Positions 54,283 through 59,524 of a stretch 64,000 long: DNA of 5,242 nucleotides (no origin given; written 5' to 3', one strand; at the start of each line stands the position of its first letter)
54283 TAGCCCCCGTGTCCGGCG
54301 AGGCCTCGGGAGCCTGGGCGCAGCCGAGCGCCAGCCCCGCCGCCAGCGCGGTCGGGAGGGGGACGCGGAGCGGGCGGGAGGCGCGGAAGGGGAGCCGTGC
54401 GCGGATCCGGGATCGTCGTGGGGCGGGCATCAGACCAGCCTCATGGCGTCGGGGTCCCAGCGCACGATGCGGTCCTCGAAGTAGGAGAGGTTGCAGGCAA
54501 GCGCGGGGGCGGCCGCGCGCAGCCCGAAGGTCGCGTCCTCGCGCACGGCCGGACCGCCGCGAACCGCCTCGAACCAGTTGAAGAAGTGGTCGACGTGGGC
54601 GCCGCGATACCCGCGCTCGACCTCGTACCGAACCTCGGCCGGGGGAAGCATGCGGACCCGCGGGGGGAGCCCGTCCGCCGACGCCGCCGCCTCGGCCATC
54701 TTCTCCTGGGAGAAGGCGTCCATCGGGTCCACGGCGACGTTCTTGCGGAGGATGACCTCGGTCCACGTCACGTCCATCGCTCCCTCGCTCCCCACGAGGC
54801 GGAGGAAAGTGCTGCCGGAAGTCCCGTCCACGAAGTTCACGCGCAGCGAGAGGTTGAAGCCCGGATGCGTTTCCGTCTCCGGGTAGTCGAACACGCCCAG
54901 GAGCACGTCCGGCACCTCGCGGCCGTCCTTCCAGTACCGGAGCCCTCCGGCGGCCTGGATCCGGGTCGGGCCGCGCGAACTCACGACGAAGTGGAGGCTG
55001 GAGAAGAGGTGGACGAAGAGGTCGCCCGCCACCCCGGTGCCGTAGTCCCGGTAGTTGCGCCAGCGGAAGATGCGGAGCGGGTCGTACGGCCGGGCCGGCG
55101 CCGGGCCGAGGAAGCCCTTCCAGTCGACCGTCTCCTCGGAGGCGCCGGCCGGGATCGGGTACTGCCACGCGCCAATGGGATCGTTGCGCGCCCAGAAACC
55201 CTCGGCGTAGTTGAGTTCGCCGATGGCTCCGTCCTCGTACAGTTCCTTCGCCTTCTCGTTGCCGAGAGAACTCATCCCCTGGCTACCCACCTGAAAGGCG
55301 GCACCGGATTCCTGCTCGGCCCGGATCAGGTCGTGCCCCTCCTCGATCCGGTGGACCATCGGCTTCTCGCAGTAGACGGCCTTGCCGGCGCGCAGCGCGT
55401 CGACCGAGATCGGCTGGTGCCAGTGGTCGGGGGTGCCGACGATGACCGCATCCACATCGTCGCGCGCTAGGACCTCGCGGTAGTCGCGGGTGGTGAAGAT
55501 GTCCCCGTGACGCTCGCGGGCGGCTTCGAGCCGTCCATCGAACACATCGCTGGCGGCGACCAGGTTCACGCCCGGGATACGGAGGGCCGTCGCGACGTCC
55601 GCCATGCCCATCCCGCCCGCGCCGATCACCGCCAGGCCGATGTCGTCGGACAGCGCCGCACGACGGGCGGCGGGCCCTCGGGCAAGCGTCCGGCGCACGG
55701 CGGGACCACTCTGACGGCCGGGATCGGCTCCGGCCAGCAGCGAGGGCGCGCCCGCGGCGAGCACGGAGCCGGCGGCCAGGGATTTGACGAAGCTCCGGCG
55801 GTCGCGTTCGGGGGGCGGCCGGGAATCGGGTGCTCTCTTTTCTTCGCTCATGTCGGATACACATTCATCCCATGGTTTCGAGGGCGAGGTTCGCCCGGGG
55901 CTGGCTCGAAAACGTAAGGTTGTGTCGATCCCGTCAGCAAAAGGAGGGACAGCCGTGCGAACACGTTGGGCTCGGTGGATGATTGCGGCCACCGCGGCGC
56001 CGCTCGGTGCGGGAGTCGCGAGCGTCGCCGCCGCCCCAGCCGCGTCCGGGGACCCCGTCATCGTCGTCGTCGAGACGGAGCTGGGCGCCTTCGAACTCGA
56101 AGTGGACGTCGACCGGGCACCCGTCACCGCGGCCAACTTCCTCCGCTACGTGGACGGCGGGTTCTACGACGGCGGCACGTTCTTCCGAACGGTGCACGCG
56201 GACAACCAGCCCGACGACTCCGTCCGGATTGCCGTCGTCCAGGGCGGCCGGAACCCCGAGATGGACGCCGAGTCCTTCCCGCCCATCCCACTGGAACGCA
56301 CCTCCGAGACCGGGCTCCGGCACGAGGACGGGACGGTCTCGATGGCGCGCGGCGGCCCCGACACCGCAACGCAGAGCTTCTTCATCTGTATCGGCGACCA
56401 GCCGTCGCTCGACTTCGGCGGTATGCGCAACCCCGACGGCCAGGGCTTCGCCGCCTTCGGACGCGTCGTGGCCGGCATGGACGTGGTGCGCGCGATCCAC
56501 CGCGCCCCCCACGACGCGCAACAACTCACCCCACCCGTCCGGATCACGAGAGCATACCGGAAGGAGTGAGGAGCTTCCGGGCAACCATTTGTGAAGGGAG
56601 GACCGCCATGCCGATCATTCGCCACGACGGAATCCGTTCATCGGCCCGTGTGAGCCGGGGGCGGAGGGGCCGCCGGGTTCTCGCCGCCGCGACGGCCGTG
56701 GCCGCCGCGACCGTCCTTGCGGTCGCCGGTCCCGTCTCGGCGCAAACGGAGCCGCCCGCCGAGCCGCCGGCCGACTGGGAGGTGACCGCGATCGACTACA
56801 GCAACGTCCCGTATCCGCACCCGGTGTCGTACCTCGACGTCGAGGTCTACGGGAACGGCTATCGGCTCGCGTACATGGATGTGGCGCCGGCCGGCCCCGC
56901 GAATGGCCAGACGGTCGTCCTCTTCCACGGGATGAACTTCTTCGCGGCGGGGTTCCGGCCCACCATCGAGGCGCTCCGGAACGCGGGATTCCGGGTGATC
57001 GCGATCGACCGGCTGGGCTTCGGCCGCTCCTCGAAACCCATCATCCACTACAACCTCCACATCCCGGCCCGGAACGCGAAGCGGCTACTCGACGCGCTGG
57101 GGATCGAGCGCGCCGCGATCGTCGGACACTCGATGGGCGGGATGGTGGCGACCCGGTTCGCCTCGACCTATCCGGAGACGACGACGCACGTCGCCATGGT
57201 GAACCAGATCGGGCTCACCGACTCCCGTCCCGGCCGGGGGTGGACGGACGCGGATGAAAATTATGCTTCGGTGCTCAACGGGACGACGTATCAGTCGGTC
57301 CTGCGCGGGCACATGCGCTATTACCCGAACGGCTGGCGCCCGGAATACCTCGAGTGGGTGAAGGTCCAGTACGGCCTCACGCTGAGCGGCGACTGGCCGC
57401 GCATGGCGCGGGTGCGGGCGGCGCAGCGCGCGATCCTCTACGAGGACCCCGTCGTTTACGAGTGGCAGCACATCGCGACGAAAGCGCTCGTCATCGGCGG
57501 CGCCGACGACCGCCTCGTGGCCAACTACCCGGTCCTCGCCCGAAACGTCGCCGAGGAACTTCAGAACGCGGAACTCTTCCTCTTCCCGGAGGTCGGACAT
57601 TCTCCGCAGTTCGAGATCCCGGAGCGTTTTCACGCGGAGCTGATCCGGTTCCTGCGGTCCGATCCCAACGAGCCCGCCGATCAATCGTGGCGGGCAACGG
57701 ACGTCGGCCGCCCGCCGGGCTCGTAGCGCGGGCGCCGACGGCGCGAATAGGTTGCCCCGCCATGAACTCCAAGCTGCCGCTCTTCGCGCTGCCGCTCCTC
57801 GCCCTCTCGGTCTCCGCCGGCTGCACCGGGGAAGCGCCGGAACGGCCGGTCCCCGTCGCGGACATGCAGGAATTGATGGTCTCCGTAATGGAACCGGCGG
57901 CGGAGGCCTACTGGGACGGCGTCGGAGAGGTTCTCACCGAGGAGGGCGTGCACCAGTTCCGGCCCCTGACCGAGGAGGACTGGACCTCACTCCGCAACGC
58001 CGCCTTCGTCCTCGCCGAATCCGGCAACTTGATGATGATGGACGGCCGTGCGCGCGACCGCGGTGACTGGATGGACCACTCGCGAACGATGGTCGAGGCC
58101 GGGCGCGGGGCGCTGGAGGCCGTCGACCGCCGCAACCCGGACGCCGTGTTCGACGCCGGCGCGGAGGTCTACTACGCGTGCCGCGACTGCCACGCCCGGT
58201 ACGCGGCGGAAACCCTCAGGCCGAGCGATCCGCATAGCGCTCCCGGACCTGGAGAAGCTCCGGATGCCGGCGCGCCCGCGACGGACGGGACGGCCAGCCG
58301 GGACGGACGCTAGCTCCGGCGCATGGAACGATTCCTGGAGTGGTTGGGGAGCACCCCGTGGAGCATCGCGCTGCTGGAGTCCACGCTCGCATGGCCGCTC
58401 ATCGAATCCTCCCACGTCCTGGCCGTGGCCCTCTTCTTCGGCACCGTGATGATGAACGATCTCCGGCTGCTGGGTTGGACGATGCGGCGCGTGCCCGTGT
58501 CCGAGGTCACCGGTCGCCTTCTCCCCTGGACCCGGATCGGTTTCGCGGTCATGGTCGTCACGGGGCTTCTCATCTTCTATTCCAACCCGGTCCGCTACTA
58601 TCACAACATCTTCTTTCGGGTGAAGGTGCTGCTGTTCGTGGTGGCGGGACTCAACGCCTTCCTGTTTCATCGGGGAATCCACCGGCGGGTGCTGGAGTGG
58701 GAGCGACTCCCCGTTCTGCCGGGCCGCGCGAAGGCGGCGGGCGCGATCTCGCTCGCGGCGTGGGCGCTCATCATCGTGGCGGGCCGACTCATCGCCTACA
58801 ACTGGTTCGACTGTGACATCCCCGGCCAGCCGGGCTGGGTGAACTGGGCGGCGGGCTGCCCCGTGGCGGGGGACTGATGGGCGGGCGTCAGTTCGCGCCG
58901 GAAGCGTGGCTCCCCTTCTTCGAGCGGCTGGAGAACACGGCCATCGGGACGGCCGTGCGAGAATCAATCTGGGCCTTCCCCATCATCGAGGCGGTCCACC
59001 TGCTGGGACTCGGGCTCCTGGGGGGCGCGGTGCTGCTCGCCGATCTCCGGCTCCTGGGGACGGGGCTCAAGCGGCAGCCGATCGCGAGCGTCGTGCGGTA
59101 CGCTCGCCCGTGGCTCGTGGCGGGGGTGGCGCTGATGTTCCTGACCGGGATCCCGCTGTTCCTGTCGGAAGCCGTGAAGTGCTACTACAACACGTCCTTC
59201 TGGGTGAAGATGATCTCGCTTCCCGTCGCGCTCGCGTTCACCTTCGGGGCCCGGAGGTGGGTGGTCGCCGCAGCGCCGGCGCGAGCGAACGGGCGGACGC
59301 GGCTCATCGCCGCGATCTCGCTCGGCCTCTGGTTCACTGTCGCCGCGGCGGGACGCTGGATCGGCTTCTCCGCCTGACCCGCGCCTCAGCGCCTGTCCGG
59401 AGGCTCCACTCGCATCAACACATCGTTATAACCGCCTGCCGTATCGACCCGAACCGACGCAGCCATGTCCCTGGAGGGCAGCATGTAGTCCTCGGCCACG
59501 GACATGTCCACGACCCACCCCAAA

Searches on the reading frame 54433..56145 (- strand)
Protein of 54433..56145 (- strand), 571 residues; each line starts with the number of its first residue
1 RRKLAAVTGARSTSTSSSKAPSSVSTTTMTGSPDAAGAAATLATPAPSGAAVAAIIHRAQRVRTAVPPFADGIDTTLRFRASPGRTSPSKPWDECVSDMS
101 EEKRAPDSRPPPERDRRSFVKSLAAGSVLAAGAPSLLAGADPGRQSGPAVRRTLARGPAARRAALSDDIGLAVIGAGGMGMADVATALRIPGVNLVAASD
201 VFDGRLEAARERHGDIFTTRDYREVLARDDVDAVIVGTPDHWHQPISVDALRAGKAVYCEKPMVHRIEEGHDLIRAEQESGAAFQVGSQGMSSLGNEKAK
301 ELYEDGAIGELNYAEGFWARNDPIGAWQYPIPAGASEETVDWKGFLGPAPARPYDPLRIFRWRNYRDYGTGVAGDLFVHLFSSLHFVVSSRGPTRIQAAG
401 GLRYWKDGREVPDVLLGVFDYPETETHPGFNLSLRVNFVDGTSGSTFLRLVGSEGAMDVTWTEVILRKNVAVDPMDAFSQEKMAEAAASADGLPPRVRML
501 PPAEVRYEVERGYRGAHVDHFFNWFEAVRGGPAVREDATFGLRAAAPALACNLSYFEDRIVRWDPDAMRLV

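Call 71: search_protein_families(library=pfam, proteins=[window:54433-56145:-], max_evalue=0.00001)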
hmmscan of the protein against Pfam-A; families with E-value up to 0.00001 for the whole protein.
window:54433-56145:- (571 aa): 2 families
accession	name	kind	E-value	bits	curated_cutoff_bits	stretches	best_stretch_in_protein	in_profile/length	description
PF01408.29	GFO_IDH_MocA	-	3e-19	70.3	24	1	170-287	2-119/120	Oxidoreductase family, NAD-binding Rossmann fold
PF22725.1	GFO_IDH_MocA_C3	-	9.1e-08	32.6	27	0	360-456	33-122/124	GFO/IDH/MocA C-terminal domain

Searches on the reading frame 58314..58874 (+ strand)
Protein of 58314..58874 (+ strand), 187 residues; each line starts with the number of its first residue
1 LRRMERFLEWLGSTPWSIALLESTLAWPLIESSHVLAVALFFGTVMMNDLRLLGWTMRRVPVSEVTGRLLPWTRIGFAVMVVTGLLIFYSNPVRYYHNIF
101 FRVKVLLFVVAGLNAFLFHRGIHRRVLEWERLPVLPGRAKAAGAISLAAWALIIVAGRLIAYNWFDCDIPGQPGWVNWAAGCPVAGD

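Call 71: search_protein_families(library=pfam, proteins=[window:58314-58874:+], max_evalue=0.00001)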
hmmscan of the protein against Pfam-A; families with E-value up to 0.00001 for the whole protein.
window:58314-58874:+ (187 aa): 1 family
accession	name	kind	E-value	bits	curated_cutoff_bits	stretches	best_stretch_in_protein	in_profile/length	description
PF20349.3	DUF6644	-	4.7e-10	40.3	27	1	31-162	26-154/155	Family of unknown function (DUF6644)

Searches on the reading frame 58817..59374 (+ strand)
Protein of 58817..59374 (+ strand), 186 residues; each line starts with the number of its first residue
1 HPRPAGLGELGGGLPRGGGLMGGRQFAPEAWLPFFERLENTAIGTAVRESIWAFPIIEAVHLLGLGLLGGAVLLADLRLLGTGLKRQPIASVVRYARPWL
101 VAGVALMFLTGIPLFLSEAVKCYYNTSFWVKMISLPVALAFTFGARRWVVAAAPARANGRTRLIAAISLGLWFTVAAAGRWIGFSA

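Call 71: search_protein_families(library=pfam, proteins=[window:58817-59374:+], max_evalue=0.00001)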
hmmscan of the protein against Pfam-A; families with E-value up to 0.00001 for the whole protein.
window:58817-59374:+ (186 aa): 1 family
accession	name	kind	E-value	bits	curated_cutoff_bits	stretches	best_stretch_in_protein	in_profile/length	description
PF20349.3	DUF6644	-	3.9e-24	86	27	1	57-185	25-155/155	Family of unknown function (DUF6644)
